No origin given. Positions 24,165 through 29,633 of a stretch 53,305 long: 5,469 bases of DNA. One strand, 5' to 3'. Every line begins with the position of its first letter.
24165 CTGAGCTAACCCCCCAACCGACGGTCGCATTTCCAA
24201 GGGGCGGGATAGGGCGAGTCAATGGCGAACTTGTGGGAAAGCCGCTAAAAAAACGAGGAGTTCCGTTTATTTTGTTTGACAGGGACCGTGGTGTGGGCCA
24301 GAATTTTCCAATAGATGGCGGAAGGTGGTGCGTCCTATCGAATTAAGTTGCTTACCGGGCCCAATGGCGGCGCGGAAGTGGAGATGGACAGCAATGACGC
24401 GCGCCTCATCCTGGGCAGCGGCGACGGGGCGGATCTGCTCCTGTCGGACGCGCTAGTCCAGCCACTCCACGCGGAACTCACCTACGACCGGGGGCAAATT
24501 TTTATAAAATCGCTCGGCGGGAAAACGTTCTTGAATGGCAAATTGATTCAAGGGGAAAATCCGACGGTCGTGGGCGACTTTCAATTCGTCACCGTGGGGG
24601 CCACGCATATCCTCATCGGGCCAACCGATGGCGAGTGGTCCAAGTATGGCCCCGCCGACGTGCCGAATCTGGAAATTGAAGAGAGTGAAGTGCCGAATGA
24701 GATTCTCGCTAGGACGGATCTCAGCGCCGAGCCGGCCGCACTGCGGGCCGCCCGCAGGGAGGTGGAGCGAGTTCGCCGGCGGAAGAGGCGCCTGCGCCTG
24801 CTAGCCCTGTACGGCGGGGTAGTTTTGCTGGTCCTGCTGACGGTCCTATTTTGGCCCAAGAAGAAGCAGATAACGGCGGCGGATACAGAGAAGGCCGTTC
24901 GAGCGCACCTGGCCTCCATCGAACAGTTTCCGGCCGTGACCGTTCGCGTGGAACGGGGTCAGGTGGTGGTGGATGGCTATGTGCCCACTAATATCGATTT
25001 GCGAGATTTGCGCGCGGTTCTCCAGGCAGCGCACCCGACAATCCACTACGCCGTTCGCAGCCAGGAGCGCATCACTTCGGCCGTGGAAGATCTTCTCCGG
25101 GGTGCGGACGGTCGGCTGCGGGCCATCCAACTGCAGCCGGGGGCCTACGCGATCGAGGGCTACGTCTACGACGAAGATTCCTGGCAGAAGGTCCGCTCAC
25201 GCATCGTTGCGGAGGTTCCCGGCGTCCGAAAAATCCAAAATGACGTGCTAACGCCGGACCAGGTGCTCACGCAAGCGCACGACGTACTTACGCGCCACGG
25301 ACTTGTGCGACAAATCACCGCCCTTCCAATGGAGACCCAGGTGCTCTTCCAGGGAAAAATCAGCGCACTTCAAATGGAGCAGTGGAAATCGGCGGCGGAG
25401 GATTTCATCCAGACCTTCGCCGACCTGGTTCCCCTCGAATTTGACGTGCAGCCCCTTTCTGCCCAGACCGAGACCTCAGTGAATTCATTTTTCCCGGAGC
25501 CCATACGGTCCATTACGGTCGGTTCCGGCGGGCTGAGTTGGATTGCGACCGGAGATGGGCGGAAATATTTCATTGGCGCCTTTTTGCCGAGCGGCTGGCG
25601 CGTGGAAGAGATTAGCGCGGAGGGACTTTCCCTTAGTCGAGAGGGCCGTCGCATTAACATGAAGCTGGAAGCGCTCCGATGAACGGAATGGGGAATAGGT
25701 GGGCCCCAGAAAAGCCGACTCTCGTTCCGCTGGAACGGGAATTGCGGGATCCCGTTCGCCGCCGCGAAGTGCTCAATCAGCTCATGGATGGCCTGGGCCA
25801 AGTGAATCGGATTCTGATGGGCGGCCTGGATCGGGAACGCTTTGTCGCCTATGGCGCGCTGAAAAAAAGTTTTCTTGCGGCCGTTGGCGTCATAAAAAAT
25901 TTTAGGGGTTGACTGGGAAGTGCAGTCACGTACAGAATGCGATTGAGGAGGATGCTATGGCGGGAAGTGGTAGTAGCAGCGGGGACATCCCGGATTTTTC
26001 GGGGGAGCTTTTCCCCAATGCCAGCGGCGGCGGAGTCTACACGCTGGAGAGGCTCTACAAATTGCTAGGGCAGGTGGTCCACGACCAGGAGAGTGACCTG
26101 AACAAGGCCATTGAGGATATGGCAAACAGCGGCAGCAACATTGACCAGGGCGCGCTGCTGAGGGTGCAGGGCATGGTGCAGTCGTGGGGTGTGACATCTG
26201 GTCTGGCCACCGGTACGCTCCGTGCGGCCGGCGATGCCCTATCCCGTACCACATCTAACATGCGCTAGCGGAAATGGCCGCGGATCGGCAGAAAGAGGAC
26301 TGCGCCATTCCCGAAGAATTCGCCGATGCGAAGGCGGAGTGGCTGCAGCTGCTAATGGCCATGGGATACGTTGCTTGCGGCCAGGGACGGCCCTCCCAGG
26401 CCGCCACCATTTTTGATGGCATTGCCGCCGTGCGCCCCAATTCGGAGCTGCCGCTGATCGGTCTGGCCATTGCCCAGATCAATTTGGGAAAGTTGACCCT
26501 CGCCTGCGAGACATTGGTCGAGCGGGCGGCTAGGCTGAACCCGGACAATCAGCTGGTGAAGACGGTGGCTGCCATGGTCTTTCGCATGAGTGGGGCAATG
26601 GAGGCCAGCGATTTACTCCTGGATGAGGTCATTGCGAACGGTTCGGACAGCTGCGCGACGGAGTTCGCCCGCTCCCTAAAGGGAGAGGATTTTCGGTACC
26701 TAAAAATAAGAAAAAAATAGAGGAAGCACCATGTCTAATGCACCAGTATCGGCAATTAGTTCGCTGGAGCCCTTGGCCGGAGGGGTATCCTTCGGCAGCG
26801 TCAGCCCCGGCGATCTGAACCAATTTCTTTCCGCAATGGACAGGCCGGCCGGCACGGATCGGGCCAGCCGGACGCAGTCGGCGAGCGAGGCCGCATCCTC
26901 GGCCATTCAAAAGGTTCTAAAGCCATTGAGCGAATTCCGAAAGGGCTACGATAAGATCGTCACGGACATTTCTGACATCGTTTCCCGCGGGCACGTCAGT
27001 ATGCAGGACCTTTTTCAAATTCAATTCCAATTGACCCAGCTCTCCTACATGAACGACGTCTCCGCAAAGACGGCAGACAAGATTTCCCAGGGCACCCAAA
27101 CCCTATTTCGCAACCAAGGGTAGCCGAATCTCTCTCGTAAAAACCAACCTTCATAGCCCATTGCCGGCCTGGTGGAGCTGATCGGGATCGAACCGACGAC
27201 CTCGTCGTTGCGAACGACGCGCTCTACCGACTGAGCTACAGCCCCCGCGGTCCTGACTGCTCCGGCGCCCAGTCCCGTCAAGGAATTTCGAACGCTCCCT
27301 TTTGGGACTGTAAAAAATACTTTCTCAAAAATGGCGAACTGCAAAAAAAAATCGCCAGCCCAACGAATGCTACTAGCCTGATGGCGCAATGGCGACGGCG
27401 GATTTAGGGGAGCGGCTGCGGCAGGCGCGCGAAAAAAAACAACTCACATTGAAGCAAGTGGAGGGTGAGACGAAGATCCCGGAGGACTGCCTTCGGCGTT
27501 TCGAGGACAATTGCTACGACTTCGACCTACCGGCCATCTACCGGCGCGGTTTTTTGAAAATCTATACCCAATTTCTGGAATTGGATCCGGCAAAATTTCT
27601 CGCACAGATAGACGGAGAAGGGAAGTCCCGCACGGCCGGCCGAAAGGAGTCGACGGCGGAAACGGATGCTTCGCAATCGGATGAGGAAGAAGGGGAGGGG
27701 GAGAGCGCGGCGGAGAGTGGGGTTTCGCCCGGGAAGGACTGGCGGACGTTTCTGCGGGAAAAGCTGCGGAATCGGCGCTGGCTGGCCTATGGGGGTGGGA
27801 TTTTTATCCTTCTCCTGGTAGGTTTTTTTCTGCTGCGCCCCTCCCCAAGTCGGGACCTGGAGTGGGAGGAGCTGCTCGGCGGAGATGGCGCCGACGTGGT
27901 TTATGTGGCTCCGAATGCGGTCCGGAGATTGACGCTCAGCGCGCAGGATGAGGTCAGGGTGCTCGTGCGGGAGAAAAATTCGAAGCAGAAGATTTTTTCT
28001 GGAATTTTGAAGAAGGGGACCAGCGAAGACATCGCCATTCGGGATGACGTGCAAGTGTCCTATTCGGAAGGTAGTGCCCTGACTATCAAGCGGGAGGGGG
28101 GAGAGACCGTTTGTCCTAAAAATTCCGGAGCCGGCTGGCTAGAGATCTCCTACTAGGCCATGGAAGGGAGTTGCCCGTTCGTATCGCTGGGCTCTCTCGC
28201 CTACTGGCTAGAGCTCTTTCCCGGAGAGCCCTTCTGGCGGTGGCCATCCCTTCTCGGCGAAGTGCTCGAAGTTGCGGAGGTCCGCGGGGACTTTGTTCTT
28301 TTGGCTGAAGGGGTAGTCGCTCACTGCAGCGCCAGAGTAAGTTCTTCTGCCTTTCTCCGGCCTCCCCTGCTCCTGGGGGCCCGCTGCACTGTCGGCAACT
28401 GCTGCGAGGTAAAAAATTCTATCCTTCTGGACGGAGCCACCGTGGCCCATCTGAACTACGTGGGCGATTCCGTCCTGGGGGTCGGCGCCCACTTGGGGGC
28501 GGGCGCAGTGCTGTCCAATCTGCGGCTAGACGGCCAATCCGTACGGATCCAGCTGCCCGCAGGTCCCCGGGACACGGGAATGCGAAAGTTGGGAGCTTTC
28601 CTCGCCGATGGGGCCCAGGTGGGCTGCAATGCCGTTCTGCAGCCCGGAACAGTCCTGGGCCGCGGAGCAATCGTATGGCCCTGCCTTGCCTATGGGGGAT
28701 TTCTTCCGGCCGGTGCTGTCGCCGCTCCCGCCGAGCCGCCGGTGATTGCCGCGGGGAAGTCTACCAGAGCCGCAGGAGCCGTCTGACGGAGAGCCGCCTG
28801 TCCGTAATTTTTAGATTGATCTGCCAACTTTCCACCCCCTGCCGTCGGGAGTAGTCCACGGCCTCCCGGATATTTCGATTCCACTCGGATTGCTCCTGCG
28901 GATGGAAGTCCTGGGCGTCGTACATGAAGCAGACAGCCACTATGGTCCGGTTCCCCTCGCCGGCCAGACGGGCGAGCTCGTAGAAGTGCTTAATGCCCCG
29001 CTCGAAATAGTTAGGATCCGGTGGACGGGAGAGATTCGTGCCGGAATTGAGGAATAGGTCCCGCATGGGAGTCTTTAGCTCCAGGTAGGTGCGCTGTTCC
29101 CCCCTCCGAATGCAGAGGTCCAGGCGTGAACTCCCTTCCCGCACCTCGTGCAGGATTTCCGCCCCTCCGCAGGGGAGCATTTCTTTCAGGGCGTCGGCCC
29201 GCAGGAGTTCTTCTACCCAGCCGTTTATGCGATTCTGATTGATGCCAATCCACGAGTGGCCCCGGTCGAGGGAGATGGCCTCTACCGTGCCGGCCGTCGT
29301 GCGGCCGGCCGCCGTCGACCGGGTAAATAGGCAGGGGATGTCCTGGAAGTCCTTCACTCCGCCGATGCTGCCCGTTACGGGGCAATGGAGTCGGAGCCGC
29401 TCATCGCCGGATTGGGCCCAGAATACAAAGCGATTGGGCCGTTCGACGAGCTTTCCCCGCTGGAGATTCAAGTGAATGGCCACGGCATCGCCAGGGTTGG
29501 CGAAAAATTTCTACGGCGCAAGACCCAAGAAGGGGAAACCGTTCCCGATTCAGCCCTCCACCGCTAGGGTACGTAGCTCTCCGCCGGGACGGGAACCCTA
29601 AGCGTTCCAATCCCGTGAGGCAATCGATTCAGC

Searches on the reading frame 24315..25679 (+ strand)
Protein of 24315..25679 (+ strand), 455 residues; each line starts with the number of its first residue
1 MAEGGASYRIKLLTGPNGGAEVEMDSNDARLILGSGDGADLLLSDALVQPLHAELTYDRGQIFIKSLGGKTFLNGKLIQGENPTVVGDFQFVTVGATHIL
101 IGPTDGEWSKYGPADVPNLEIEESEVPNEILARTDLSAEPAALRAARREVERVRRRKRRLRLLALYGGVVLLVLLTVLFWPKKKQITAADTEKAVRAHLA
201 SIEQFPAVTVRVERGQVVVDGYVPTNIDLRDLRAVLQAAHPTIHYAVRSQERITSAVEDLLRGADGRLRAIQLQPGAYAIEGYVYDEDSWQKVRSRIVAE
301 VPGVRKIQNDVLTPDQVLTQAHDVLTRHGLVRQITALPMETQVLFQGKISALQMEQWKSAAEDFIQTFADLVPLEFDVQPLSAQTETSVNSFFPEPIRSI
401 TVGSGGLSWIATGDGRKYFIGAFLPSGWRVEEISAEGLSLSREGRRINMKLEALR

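Call 56: search_protein_families(library=pfam, proteins=[window:24315-25679:+], max_evalue=0.0001)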
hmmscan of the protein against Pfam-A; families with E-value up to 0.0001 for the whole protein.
window:24315-25679:+ (455 aa): 4 families
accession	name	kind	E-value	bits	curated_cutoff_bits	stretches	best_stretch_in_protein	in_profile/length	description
PF16697.10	Yop-YscD_cpl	-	5.4e-10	39.8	33.2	1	11-102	1-91/94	Inner membrane component of T3SS, cytoplasmic domain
PF23893.1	Y4YQ_C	-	6.3e-10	39.1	27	1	408-447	12-51/53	Uncharacterised protein Y4YQ C-terminal domain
PF21937.1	Yop-YscD_ppl_2nd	-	1.1e-08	35.1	27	1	274-312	27-65/67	YscD/CdsD-like Bon-like domain 2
PF00498.31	FHA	-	2.3e-07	31.6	20.7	1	32-88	2-60/67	FHA domain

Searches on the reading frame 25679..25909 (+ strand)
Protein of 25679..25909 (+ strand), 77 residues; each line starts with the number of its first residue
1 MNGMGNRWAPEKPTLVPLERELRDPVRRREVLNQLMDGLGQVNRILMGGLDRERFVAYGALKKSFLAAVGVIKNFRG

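Call 59: search_protein_families(library=pfam, proteins=[window:25679-25909:+], max_evalue=0.01)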
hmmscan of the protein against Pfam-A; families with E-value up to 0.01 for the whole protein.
window:25679-25909:+ (77 aa): 1 family
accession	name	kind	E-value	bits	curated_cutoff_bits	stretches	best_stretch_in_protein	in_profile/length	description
PF17376.7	DUF5398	-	6.5e-05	23.7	28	1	14-73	16-75/80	Family of unknown function (DUF5398)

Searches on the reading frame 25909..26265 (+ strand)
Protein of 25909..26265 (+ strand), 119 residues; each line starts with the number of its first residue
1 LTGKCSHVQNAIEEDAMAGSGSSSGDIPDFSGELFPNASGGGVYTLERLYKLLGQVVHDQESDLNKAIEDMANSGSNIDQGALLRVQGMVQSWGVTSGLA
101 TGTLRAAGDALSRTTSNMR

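Call 59: search_protein_families(library=pfam, proteins=[window:25909-26265:+], max_evalue=0.01)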
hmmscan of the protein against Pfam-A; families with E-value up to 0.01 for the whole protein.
window:25909-26265:+ (119 aa): 1 family
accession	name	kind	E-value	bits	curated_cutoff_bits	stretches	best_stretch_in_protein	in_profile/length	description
PF09392.15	T3SS_needle_F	-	6.8e-06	26.6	29.4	1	49-114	4-67/71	Type III secretion needle MxiH, YscF, SsaG, EprI, PscF, EscF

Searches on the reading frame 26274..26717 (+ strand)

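Call 59: search_protein_families(library=pfam, proteins=[window:26274-26717:+], max_evalue=0.01)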
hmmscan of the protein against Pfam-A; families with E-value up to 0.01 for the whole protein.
window:26274-26717:+ (148 aa): 2 families
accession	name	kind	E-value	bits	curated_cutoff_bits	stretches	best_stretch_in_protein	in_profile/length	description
PF14559.12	TPR_19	-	5.3e-05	23.9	25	1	37-100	4-66/68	Tetratricopeptide repeat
PF13428.12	TPR_14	-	0.00053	20.9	23.5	0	25-66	2-43/44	Tetratricopeptide repeat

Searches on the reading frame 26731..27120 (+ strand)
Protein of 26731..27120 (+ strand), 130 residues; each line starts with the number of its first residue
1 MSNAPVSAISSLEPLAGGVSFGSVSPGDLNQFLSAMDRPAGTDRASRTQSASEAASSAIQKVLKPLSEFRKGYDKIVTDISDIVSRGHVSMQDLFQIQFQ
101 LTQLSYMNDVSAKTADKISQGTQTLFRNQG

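Call 59: search_protein_families(library=pfam, proteins=[window:26731-27120:+], max_evalue=0.01)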
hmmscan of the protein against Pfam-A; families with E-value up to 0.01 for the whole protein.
window:26731-27120:+ (130 aa): 1 family
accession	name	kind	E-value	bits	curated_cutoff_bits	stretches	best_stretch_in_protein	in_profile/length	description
PF17001.10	T3SS_basalb_I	-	1.3e-08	35.6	32.4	1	28-129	2-94/94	Type III secretion basal body protein I, YscI, HrpB, PscI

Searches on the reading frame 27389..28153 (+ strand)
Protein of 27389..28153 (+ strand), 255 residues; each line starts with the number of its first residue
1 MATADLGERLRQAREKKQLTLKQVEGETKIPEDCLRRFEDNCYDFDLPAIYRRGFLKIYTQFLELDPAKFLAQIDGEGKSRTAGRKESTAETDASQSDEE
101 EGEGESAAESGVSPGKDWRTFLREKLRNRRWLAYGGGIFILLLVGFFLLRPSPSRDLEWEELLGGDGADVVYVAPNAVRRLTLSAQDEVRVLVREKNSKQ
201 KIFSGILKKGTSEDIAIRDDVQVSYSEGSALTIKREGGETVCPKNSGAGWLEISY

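Call 56: search_protein_families(library=pfam, proteins=[window:27389-28153:+], max_evalue=0.0001)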
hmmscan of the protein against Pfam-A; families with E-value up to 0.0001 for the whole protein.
window:27389-28153:+ (255 aa): 2 families
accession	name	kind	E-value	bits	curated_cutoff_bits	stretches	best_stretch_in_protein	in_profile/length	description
PF13413.12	HTH_25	-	1.4e-14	54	24.6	1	9-69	1-61/62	Helix-turn-helix domain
PF12844.13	HTH_19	-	2.3e-05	24.6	30.2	1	7-71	1-59/64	Helix-turn-helix domain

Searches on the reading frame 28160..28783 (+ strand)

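Call 56: search_protein_families(library=pfam, proteins=[window:28160-28783:+], max_evalue=0.0001)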
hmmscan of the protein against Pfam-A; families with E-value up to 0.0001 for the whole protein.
window:28160-28783:+ (208 aa): 2 families
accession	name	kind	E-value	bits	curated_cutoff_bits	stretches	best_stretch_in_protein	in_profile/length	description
PF00132.30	Hexapep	-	9.3e-10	38.2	27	0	148-175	4-31/36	Bacterial transferase hexapeptide (six repeats)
PF25084.1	LbH_EIF2B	-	4.1e-08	33.6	54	1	71-130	40-99/105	EIF2B subunit epsilon LbH domain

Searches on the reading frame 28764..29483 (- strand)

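Call 56: search_protein_families(library=pfam, proteins=[window:28764-29483:-], max_evalue=0.0001)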
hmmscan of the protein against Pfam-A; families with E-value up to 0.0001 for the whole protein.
window:28764-29483:- (240 aa): 2 families
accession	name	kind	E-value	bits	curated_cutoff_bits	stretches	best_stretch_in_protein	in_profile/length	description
PF03749.19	SfsA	-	3.5e-15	56.5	22.8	1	87-228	4-136/138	Sugar fermentation stimulation protein RE domain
PF17746.7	SfsA_N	-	4.7e-06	27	25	1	13-81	1-63/63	SfsA N-terminal OB domain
